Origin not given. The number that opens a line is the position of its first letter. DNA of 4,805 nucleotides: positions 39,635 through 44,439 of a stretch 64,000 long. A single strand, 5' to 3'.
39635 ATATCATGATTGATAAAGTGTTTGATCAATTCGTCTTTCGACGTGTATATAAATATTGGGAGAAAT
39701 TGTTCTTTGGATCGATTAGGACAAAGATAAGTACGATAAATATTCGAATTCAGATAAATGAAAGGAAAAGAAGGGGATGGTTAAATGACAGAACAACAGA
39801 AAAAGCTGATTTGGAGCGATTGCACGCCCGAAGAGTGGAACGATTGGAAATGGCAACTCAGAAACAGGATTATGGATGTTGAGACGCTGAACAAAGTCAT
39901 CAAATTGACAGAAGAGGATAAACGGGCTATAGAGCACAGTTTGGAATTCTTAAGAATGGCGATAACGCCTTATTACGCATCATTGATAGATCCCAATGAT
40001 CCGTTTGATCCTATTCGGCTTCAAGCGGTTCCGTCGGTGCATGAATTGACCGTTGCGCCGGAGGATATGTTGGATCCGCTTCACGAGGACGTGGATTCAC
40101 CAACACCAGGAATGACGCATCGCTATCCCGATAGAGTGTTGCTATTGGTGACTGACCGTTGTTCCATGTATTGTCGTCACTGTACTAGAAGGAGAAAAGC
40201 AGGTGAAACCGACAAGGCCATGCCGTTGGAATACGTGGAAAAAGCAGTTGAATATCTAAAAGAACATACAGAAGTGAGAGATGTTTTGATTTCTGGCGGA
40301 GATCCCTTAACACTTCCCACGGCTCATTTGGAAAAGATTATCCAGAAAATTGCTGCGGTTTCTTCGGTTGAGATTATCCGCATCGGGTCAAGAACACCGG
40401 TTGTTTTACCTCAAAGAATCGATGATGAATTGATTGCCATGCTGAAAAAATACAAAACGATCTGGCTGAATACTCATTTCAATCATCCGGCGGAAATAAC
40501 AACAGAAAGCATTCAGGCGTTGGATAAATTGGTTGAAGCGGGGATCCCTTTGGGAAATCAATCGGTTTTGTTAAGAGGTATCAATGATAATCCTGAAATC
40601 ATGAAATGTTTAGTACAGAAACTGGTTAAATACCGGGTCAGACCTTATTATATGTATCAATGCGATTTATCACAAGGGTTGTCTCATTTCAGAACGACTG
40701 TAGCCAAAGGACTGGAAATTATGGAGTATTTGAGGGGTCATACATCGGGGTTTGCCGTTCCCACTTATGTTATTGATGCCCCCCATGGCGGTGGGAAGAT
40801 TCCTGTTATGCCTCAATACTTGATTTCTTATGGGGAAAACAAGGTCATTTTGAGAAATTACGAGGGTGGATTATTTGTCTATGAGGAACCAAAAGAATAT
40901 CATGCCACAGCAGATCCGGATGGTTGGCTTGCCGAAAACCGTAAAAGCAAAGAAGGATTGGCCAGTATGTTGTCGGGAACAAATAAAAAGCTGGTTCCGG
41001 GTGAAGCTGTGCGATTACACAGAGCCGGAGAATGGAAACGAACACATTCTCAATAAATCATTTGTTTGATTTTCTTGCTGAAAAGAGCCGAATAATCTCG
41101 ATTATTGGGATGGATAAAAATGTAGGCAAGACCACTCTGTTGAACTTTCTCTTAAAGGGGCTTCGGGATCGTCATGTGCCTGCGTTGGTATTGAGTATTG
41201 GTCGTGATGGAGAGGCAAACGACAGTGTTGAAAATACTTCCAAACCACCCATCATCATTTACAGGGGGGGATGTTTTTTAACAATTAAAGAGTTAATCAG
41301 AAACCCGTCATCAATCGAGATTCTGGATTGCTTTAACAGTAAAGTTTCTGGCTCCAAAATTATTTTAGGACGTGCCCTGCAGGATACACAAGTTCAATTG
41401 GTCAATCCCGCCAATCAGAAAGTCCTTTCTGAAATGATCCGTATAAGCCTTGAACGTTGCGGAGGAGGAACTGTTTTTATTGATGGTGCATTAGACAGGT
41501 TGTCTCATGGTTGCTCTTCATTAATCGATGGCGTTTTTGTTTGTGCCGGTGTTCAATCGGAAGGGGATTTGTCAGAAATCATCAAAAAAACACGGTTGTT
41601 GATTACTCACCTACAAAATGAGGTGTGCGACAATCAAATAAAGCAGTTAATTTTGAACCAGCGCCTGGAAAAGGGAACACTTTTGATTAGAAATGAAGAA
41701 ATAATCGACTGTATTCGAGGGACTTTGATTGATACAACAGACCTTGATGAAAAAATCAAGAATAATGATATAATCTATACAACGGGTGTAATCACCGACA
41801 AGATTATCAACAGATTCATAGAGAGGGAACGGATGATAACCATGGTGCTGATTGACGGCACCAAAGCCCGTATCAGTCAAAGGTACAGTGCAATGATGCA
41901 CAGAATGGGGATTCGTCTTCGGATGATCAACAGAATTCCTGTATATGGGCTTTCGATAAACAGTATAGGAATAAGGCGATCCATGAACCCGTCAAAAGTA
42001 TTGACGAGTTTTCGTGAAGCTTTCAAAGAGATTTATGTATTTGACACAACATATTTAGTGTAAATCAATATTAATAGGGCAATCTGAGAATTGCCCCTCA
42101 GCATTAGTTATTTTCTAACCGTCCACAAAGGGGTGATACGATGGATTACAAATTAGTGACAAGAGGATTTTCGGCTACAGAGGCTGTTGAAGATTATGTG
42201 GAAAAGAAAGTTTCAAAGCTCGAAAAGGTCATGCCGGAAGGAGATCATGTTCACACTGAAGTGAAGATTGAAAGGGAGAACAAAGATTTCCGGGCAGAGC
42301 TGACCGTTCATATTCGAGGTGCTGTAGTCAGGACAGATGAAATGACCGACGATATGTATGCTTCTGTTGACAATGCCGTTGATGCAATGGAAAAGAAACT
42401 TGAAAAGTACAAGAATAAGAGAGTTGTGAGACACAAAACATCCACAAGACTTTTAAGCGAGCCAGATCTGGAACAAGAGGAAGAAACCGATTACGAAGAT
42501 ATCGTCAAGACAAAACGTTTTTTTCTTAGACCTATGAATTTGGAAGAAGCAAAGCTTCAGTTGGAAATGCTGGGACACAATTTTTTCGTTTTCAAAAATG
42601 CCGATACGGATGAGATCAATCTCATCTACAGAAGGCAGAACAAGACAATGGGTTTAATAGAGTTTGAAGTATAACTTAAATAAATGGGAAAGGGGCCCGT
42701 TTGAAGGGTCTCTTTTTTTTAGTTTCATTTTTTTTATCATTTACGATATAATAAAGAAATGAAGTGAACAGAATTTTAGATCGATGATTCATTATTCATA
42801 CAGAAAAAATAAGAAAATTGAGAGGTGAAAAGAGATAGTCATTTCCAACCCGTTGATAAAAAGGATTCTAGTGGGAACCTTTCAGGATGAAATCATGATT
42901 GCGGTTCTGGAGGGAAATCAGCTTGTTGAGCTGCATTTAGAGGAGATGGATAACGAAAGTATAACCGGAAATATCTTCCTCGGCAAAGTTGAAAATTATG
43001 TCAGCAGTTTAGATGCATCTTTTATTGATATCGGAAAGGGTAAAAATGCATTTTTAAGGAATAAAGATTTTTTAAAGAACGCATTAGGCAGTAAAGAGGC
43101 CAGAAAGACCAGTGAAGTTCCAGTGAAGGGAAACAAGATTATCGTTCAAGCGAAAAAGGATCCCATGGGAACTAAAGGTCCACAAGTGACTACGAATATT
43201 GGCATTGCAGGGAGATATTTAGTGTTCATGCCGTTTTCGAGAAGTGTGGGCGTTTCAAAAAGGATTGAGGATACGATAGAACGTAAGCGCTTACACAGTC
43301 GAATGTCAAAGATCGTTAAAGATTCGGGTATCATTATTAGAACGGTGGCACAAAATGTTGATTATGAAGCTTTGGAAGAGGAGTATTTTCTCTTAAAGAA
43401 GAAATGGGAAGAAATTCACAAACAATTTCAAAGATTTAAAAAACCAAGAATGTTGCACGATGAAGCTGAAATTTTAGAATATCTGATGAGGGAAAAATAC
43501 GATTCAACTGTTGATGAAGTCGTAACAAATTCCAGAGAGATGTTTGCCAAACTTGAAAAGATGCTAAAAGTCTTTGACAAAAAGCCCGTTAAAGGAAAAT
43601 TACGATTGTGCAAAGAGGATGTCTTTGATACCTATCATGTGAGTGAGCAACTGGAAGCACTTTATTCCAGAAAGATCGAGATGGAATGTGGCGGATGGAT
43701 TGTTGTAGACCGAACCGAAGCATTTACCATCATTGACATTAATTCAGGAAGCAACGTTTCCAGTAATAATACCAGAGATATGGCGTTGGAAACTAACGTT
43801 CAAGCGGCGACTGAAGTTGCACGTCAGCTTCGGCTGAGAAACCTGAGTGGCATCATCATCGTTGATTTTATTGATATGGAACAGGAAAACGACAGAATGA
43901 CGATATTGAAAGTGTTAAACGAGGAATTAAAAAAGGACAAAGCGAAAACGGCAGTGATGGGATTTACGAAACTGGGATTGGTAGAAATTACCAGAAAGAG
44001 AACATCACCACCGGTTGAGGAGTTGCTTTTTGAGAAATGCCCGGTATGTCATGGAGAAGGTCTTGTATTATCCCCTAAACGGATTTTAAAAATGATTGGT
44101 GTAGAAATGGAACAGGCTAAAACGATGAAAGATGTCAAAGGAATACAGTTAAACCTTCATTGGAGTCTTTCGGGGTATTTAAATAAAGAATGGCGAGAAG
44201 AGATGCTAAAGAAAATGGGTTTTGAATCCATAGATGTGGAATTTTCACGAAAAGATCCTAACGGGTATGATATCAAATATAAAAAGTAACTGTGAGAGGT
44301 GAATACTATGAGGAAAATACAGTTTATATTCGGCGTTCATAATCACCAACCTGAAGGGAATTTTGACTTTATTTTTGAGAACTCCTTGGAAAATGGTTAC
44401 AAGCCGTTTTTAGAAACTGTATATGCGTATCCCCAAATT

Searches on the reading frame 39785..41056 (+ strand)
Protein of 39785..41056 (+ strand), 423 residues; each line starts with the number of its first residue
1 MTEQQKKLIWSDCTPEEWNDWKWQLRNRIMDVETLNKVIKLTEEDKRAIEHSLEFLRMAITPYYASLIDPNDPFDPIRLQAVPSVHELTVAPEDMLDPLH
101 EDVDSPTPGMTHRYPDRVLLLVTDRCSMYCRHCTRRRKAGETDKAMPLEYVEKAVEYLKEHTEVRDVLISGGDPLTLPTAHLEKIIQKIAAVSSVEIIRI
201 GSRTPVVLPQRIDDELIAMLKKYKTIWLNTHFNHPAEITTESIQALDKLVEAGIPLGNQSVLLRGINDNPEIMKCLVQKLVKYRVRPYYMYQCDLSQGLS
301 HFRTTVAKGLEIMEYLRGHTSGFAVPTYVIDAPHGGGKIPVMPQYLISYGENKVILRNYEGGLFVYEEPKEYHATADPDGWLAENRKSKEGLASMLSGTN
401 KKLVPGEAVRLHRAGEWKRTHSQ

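Call 53: search_protein_families(library=pfam, proteins=[window:39785-41056:+], max_evalue=1e-8)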
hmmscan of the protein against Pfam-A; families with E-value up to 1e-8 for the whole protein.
window:39785-41056:+ (423 aa): 2 families
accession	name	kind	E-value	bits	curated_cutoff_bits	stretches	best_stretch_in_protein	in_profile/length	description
PF12544.13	LAM_C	-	5e-34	117.6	26.7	1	313-420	1-113/127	Lysine-2,3-aminomutase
PF04055.27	Radical_SAM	-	1e-17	65.3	29.5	1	121-270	2-158/166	Radical SAM superfamily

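Call 54: search_protein_families(library=ncbifam, proteins=[window:39785-41056:+], max_evalue=0.00001)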
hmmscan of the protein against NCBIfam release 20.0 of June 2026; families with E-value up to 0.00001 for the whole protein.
window:39785-41056:+ (423 aa): 8 families
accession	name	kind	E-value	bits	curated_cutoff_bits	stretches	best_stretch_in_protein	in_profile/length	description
TIGR03820.1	lys_2_3_AblA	equivalog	3.3e-178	592.7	525.4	1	14-376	3-369/417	lysine 2,3-aminomutase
TIGR04368.1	Glu_2_3_NH3_mut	equivalog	1.2e-147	491.7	650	1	5-367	42-403/404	glutamate 2,3-aminomutase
TIGR04468.1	arg_2_3_am_muta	equivalog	2.1e-126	421.7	600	1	17-361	1-346/351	arginine 2,3-aminomutase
TIGR00238.1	TIGR00238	subfamily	1.5e-110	369.3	199.2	1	9-332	5-329/331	KamA family radical SAM protein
TIGR03822.1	AblA_like_2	hypoth_equivalog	3e-96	322.3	396.25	1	41-345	13-319/321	lysine-2,3-aminomutase-like protein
TIGR03821.1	EFP_modif_epmB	equivalog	3.5e-72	243.1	369.3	1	21-338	1-318/321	EF-P beta-lysylation protein EpmB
TIGR02666.1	moaA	equivalog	8.8e-09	34.8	284.05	1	117-316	11-216/336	GTP 3',8-cyclase MoaA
TIGR03977.1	rSAM_pair_HxsC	equivalog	7e-07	28.4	267.9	1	119-192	28-96/292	His-Xaa-Ser system radical SAM maturase HxsC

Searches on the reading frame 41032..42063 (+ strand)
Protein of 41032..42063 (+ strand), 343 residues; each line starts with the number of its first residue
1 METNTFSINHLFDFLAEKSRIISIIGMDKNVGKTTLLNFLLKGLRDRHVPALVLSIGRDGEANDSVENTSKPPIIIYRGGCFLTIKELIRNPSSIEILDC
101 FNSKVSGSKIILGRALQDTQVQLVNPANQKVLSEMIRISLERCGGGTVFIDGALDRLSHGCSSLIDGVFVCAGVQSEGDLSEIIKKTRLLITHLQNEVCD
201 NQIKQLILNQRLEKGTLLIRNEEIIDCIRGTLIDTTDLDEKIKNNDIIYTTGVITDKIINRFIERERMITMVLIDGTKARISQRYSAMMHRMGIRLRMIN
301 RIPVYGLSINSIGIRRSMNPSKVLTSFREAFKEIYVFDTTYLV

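Call 53: search_protein_families(library=pfam, proteins=[window:41032-42063:+], max_evalue=1e-8)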
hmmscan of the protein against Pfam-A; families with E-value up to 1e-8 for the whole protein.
window:41032-42063:+ (343 aa): 0 families

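Call 54: search_protein_families(library=ncbifam, proteins=[window:41032-42063:+], max_evalue=0.00001)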
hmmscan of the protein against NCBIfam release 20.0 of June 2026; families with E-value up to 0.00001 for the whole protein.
window:41032-42063:+ (343 aa): 1 family
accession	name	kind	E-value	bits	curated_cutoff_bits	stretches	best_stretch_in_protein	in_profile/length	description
NF052386.1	reactivase_KamB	equivalog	3.3e-61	207.1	210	1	22-338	1-325/326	lysine 5,6-aminomutase reactivase subunit KamB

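Call 55: search_protein_families(library=pfam, proteins=[window:41032-42063:+], max_evalue=0.0001)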
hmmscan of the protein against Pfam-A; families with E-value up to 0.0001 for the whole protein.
window:41032-42063:+ (343 aa): 0 families

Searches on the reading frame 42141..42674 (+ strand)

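Call 54: search_protein_families(library=ncbifam, proteins=[window:42141-42674:+], max_evalue=0.00001)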
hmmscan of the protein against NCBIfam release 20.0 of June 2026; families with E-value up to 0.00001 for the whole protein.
window:42141-42674:+ (177 aa): 3 families
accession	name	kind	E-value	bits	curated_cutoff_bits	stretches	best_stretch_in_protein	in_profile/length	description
TIGR00741.1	yfiA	equivalog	3.7e-19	69.1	40.9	1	3-99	3-100/102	ribosome hibernation-promoting factor, HPF/YfiA family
NF007780.0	PRK10470.1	equivalog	5e-11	42.8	125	1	7-93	7-91/95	ribosome hibernation promoting factor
NF007654.0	PRK10324.1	equivalog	1.3e-06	28.9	158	1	7-101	7-99/113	ribosome-associated translation inhibitor RaiA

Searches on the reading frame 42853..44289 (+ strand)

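Call 53: search_protein_families(library=pfam, proteins=[window:42853-44289:+], max_evalue=1e-8)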
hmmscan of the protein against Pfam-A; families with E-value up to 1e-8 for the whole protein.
window:42853-44289:+ (478 aa): 1 family
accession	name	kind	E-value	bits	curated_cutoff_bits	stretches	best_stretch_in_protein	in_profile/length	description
PF10150.14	RNase_E_G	-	4.6e-89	298.9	25.5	1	118-384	2-270/270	Ribonuclease E/G family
